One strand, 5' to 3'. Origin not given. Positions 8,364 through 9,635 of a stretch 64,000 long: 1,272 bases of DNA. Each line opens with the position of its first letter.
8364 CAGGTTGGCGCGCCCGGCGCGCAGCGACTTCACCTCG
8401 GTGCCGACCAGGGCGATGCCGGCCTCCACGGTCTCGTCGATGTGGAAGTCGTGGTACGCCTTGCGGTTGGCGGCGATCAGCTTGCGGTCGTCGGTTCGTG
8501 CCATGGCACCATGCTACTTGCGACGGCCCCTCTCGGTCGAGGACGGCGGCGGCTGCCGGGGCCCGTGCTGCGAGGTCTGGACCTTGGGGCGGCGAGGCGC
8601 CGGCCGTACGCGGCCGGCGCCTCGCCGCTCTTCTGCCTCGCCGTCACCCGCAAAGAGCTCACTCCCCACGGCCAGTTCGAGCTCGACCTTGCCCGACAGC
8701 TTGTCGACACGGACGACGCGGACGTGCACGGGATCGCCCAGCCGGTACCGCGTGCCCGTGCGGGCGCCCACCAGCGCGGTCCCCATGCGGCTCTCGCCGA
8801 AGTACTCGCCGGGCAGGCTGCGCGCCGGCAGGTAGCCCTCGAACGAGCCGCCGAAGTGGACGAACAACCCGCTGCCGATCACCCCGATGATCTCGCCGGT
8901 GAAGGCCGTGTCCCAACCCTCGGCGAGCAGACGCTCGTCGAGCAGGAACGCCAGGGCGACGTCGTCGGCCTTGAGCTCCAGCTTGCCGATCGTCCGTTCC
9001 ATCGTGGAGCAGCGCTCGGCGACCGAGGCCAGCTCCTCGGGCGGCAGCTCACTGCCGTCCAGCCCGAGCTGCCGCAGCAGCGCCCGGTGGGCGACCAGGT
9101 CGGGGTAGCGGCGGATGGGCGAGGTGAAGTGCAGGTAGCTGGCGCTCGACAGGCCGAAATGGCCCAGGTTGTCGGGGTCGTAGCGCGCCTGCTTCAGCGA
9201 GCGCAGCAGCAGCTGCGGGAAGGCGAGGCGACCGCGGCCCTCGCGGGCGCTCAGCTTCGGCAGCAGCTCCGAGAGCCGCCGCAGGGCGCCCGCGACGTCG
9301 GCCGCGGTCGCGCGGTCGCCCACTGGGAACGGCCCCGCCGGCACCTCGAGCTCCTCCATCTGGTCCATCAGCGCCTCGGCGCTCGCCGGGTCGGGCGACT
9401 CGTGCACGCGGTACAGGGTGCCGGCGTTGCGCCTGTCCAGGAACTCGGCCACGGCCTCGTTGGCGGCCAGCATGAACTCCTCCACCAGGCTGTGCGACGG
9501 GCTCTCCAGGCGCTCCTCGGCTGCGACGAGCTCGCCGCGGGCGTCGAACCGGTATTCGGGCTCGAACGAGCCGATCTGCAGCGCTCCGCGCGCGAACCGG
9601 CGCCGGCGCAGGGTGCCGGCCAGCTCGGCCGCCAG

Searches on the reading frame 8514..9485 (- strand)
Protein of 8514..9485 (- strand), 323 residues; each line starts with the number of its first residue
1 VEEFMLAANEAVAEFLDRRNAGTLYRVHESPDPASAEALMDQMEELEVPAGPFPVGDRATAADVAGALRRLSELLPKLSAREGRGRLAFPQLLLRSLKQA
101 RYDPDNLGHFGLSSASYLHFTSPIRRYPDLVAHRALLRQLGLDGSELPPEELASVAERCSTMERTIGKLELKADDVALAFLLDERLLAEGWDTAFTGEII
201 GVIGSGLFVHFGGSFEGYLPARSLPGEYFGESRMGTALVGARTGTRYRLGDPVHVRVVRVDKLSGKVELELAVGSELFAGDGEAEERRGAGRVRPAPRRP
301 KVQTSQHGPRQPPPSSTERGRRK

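Call 54: search_protein_families(library=pfam, proteins=[window:8514-9485:-], max_evalue=0.0001)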
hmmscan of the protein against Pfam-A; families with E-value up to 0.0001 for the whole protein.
window:8514-9485:- (323 aa): 2 families
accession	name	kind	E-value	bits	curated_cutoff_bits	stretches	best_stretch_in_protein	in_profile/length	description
PF00773.25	RNB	-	5.9e-31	108.4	29.3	1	1-138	200-322/326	RNB domain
PF00575.29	S1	-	8.9e-06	26.4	22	1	193-269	6-71/74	S1 RNA binding domain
